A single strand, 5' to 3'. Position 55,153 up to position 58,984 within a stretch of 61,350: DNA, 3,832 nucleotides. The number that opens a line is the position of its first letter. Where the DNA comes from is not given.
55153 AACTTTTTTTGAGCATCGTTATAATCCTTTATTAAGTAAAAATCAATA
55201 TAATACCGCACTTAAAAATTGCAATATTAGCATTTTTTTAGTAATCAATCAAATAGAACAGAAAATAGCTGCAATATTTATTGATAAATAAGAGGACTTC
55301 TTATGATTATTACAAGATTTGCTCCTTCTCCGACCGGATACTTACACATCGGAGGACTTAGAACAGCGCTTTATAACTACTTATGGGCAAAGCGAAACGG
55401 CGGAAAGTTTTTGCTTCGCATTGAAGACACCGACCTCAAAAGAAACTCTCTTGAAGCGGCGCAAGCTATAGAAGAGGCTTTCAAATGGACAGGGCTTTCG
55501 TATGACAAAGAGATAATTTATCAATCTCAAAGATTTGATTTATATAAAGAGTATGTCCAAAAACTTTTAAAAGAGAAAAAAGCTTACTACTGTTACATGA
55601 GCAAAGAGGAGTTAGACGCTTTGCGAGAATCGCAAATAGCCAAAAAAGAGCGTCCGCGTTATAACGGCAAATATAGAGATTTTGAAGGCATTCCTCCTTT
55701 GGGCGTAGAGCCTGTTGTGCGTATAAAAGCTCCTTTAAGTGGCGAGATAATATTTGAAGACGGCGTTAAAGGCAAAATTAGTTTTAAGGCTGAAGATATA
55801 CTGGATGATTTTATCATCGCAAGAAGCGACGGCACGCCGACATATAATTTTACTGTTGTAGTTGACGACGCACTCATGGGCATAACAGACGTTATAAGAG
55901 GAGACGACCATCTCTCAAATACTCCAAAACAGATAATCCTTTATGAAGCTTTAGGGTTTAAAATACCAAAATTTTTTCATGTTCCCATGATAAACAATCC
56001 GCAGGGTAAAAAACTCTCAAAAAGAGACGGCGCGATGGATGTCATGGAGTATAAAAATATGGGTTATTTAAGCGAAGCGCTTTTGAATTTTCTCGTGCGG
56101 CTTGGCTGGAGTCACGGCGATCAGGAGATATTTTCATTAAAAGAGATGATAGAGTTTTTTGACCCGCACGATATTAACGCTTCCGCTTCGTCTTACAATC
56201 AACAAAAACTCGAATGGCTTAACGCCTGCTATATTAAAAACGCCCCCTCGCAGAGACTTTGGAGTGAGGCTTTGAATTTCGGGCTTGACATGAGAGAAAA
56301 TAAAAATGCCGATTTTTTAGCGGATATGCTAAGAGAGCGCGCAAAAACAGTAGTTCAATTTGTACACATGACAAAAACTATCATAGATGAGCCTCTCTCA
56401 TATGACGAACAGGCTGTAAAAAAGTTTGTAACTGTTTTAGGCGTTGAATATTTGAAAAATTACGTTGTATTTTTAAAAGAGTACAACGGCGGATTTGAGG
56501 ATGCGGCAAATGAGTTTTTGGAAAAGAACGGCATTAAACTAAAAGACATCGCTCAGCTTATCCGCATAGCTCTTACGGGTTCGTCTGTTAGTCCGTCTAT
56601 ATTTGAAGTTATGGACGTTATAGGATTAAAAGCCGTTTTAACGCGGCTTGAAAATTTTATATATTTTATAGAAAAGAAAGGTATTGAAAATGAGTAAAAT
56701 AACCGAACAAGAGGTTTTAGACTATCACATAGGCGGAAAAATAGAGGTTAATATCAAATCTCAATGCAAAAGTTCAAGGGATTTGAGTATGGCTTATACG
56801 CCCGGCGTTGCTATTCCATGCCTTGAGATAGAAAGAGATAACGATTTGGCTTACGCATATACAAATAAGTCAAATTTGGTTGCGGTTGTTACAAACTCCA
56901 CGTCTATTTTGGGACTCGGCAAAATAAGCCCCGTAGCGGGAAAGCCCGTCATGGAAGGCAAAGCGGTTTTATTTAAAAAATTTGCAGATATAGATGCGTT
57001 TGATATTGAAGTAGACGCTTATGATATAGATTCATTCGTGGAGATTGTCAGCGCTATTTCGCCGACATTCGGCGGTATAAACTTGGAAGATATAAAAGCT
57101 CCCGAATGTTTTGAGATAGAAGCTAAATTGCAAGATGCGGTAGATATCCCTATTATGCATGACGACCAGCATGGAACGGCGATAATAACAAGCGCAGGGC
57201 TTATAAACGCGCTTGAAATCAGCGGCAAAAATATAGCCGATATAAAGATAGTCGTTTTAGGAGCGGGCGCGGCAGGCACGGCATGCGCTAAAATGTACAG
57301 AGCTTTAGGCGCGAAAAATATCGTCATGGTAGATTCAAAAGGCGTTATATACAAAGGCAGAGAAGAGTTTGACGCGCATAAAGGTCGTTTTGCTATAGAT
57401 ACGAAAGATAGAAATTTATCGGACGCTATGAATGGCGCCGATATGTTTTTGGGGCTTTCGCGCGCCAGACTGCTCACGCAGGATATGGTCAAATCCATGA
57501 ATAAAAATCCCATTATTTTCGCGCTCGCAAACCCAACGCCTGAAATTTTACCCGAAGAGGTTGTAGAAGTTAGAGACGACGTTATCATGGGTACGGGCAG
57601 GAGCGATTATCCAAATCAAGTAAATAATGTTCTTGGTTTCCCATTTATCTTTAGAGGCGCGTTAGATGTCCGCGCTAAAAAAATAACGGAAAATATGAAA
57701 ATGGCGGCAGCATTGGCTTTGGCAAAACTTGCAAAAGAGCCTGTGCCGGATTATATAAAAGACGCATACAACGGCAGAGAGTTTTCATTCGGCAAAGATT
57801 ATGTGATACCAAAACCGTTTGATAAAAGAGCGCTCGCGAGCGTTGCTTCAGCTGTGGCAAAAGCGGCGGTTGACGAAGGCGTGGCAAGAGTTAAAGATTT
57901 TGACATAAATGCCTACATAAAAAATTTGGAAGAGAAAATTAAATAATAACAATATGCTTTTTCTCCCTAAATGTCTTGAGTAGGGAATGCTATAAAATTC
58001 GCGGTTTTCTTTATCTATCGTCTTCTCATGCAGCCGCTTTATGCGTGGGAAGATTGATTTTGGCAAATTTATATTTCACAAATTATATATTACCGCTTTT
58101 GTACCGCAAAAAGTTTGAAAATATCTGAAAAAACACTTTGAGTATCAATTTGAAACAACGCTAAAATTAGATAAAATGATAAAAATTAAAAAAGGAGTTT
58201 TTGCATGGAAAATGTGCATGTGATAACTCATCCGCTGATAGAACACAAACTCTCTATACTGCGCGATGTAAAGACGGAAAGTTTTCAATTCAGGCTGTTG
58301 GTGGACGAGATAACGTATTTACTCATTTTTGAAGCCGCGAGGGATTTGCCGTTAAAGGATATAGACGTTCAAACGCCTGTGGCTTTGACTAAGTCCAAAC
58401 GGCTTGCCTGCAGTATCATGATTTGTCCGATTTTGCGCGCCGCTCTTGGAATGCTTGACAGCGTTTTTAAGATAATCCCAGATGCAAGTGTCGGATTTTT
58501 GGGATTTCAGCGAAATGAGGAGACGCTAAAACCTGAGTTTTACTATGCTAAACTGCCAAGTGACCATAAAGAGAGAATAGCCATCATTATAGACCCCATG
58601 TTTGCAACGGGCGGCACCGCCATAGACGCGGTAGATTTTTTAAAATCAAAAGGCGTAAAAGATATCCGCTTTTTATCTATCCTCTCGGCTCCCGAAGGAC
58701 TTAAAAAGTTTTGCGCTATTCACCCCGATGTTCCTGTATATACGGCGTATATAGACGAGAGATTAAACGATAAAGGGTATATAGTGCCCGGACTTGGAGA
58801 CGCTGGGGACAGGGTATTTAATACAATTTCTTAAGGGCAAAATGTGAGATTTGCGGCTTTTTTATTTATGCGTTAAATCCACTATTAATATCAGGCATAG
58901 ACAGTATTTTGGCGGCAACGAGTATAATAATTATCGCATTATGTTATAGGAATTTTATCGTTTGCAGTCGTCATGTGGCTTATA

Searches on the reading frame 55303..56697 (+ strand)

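Call 112: search_protein_families(library=pfam, proteins=[window:55303-56697:+], max_evalue=0.00001)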
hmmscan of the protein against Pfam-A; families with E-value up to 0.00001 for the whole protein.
window:55303-56697:+ (464 aa): 2 families
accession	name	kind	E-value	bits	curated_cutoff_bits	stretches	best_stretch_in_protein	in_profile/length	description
PF00749.27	tRNA-synt_1c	-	1.6e-102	343.1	23.4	1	2-305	2-314/314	tRNA synthetases class I (E and Q), catalytic domain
PF19269.4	Anticodon_2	-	8.2e-23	81.8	23.6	1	332-453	12-141/141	Anticodon binding domain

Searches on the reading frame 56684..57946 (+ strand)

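Call 112: search_protein_families(library=pfam, proteins=[window:56684-57946:+], max_evalue=0.00001)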
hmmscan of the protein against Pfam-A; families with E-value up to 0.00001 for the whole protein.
window:56684-57946:+ (420 aa): 3 families
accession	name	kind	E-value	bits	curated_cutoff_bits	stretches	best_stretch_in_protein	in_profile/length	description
PF00390.24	malic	-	6.5e-29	101.5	23.1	1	19-150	3-182/182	Malic enzyme, N-terminal domain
PF03949.21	Malic_M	-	4.4e-25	88.9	23.5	1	164-352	3-227/258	Malic enzyme, NAD binding domain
PF01262.27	AlaDh_PNT_C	-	5.1e-07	29.8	23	1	184-282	26-129/214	Alanine dehydrogenase/PNT, C-terminal domain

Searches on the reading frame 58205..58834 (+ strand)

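Call 112: search_protein_families(library=pfam, proteins=[window:58205-58834:+], max_evalue=0.00001)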
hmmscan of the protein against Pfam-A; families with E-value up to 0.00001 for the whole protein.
window:58205-58834:+ (209 aa): 2 families
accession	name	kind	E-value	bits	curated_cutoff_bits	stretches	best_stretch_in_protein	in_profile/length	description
PF14681.12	UPRTase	-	9.7e-69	231.4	27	1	6-207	1-206/206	Uracil phosphoribosyltransferase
PF00156.33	Pribosyltran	-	1.5e-06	28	26.3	1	72-167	32-131/158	Phosphoribosyl transferase domain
